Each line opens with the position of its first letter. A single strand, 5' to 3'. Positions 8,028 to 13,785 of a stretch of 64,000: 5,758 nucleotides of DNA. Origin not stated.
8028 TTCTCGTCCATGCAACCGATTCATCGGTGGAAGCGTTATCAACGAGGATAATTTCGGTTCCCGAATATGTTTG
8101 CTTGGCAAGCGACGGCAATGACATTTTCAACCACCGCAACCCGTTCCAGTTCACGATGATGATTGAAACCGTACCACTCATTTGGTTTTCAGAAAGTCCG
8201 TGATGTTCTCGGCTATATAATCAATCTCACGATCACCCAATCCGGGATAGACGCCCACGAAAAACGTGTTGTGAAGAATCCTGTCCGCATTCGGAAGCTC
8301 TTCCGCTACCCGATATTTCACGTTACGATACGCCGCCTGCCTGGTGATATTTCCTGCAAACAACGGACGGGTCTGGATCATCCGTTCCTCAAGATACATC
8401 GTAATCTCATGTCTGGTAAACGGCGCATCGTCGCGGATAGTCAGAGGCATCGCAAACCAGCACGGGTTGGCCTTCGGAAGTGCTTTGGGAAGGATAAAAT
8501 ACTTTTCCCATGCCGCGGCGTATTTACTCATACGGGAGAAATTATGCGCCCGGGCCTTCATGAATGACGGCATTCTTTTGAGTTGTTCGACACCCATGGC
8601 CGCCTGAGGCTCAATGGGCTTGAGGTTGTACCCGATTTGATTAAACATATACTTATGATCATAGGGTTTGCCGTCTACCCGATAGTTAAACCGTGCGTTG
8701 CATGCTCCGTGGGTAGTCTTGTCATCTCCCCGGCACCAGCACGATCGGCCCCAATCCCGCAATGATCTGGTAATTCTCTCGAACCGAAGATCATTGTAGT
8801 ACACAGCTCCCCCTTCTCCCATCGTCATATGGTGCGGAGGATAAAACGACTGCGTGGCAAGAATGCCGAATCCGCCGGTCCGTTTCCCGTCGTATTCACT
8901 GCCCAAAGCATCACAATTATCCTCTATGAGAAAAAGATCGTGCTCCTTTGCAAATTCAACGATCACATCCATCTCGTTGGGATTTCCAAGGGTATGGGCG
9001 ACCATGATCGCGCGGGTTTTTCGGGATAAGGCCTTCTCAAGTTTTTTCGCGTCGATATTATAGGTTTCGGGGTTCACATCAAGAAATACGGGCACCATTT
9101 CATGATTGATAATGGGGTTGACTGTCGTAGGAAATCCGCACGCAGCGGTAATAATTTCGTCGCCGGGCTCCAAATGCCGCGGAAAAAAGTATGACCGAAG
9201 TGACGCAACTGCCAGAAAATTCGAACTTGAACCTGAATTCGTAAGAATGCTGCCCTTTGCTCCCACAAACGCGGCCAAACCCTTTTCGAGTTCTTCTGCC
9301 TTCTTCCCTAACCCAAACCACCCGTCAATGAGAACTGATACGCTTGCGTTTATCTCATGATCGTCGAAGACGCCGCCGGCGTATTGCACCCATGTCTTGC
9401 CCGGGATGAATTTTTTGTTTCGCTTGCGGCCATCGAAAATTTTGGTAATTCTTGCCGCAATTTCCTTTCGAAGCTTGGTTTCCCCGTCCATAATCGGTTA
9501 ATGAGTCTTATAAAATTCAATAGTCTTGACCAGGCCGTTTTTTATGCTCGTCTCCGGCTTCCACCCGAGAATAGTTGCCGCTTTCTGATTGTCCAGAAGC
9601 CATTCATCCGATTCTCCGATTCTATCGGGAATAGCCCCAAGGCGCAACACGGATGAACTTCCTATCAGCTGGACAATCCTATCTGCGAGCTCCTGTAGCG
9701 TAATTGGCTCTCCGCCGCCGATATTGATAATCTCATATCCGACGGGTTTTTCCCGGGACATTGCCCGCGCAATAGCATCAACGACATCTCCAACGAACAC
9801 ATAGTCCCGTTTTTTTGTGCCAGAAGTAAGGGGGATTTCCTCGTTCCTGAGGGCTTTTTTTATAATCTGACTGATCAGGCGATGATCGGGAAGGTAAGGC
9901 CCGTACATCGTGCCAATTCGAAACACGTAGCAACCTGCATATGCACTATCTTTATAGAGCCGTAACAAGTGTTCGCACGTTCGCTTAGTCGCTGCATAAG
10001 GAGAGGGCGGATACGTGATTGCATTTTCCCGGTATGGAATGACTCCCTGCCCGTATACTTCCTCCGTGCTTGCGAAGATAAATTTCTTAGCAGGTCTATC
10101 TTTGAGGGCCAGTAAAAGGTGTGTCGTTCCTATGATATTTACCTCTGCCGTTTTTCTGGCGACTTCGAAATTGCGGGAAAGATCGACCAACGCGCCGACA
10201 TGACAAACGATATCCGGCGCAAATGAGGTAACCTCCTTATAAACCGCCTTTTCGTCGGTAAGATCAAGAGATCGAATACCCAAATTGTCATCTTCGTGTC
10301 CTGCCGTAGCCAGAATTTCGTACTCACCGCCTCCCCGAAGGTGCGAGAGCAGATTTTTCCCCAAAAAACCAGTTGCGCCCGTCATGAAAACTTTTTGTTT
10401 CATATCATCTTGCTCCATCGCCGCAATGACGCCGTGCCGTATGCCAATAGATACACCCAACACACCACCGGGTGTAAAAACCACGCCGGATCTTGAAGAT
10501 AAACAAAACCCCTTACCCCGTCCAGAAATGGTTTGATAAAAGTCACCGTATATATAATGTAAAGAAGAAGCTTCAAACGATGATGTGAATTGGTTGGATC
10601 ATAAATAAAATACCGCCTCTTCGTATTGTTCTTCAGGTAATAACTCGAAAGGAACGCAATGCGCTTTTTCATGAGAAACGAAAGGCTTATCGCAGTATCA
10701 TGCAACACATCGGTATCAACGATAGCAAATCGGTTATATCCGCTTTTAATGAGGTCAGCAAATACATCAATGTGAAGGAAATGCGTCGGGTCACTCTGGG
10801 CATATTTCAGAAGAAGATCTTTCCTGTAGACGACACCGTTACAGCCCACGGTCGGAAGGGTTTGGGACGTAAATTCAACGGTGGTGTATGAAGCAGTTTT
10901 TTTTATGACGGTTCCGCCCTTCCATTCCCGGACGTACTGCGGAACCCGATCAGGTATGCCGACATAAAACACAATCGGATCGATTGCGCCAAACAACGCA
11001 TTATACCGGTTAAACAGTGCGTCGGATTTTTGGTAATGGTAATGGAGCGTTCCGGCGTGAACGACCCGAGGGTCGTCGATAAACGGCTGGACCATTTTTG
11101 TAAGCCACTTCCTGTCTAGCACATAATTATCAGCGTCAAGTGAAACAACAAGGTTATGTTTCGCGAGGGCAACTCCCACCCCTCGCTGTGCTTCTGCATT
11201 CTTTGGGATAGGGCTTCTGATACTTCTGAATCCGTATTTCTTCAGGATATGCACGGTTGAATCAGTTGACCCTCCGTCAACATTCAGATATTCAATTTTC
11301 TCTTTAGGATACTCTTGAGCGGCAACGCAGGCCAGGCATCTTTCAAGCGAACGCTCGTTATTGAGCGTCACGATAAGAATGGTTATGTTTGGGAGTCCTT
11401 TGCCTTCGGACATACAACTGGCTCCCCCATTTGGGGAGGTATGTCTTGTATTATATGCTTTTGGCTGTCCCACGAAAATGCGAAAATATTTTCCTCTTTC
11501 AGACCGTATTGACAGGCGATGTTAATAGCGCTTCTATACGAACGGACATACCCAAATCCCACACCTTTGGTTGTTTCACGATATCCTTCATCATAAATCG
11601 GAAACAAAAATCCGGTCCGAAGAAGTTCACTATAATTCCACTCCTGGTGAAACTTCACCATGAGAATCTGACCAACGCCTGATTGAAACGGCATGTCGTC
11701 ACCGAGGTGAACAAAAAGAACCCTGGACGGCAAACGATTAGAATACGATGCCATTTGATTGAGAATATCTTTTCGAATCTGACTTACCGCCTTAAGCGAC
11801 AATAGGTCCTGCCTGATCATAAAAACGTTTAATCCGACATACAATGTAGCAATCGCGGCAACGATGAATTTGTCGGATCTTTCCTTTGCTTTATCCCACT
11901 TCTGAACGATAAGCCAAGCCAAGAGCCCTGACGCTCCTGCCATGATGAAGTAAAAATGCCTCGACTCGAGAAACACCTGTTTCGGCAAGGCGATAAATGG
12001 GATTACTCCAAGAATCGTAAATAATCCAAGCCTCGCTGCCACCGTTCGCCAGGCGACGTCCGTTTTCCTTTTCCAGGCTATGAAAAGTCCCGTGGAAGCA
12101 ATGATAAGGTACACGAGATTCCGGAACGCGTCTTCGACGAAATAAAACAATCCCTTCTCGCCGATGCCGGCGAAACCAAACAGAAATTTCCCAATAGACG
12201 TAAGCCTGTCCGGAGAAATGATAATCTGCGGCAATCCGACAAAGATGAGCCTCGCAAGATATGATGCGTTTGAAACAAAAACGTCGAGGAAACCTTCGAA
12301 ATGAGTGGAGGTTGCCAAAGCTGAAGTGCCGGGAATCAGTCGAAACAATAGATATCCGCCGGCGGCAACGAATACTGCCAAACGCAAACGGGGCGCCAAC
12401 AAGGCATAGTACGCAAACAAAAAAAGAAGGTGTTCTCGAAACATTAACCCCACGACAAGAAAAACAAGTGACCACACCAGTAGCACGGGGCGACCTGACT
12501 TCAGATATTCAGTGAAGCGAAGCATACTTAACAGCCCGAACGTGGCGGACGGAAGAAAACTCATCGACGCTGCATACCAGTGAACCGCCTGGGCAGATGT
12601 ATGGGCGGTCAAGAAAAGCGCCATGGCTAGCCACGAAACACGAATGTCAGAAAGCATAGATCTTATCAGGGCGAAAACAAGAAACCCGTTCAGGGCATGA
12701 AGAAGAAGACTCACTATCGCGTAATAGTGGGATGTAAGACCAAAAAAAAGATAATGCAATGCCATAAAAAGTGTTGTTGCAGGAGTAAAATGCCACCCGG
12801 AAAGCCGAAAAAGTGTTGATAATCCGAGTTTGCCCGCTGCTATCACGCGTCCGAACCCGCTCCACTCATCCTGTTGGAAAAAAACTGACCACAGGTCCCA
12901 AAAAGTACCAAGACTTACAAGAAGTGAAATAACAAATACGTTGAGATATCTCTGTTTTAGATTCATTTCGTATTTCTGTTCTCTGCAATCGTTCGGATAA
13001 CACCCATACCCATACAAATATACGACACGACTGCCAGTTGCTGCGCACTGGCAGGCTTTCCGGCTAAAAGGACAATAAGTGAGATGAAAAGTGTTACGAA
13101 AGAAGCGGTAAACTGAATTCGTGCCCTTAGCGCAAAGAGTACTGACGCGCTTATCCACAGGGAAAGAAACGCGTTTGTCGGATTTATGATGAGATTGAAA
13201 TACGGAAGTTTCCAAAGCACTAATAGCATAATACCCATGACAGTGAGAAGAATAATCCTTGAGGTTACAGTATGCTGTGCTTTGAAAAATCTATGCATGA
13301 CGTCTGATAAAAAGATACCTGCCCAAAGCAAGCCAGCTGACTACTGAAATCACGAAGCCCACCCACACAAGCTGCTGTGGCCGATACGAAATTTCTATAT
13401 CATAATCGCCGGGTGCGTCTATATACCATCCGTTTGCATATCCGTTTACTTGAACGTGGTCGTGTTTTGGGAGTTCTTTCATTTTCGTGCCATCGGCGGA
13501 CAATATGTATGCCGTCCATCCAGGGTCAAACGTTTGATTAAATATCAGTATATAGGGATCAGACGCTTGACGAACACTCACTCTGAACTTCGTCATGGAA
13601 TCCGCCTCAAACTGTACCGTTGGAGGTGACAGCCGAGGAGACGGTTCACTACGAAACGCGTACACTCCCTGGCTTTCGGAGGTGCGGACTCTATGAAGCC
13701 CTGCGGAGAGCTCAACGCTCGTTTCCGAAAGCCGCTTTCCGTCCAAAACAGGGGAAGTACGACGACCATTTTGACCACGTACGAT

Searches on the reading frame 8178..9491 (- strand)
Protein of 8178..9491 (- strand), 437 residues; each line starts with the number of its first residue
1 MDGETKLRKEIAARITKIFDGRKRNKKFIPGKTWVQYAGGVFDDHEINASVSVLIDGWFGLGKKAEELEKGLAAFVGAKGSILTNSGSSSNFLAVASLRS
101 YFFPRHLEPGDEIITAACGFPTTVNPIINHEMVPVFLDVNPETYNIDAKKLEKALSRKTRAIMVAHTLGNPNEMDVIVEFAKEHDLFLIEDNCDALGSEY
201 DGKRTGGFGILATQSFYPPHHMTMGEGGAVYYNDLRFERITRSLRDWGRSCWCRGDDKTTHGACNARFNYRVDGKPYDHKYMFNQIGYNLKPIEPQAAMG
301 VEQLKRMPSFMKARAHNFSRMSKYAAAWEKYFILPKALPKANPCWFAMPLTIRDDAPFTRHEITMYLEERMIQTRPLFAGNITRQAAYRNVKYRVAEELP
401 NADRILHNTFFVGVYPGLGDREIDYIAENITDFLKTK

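Call 7: search_protein_families(library=pfam, proteins=[window:8178-9491:-], max_evalue=0.001)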
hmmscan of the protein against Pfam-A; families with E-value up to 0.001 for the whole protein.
window:8178-9491:- (437 aa): 4 families
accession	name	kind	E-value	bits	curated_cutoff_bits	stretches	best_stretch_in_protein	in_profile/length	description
PF01041.23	DegT_DnrJ_EryC1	-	4.1e-82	276.7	19.8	1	44-430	5-359/360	DegT/DnrJ/EryC1/StrS aminotransferase family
PF00266.25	Aminotran_5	-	4.3e-06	26.4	21.5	1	63-198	43-182/371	Aminotransferase class-V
PF01053.26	Cys_Met_Meta_PP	-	5.6e-05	22.3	27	1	66-193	55-175/381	Cys/Met metabolism PLP-dependent enzyme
PF01212.27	Beta_elim_lyase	-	0.00029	20.7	27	1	63-192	32-169/288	Beta-eliminating lyase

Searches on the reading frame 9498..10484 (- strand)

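Call 7: search_protein_families(library=pfam, proteins=[window:9498-10484:-], max_evalue=0.001)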
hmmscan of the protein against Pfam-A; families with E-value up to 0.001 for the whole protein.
window:9498-10484:- (328 aa): 6 families
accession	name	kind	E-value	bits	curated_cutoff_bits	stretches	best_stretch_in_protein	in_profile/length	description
PF01370.27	Epimerase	-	2.1e-45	155.5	20.9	1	32-256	1-240/240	NAD dependent epimerase/dehydratase family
PF16363.11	GDP_Man_Dehyd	-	4.5e-42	145.1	27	1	62-319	48-330/332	GDP-mannose 4,6 dehydratase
PF04321.23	RmlD_sub_bind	-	2.4e-17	63.4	27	1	31-278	2-235/287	RmlD substrate binding domain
PF07993.18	NAD_binding_4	-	1.8e-10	40.8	20.1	1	91-195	90-209/258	Male sterility protein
PF01073.25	3Beta_HSD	-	4.1e-10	39.6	22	1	34-241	2-228/280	3-beta hydroxysteroid dehydrogenase/isomerase family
PF02719.21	Polysacc_synt_2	-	1.8e-08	34.3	20.2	1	74-278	62-251/293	Polysaccharide biosynthesis protein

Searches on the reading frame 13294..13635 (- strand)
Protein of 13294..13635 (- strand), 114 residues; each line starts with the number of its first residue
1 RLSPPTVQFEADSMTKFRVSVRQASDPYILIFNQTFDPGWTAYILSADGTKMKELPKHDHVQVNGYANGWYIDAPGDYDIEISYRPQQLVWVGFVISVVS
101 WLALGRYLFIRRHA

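Call 58: search_solved_structures(query=A5, max_evalue=10, show_alignments=3)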
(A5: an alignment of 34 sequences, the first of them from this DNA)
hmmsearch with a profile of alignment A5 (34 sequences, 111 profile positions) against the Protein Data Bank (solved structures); distinct sequences matched with E-value up to 10: 2.
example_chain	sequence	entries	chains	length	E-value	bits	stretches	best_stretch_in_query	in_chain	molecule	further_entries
1wlc_A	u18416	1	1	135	0.95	12.4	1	11-41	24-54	Congerin II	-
1wld_A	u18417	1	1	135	0.97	12.4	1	11-43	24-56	CONGERIN II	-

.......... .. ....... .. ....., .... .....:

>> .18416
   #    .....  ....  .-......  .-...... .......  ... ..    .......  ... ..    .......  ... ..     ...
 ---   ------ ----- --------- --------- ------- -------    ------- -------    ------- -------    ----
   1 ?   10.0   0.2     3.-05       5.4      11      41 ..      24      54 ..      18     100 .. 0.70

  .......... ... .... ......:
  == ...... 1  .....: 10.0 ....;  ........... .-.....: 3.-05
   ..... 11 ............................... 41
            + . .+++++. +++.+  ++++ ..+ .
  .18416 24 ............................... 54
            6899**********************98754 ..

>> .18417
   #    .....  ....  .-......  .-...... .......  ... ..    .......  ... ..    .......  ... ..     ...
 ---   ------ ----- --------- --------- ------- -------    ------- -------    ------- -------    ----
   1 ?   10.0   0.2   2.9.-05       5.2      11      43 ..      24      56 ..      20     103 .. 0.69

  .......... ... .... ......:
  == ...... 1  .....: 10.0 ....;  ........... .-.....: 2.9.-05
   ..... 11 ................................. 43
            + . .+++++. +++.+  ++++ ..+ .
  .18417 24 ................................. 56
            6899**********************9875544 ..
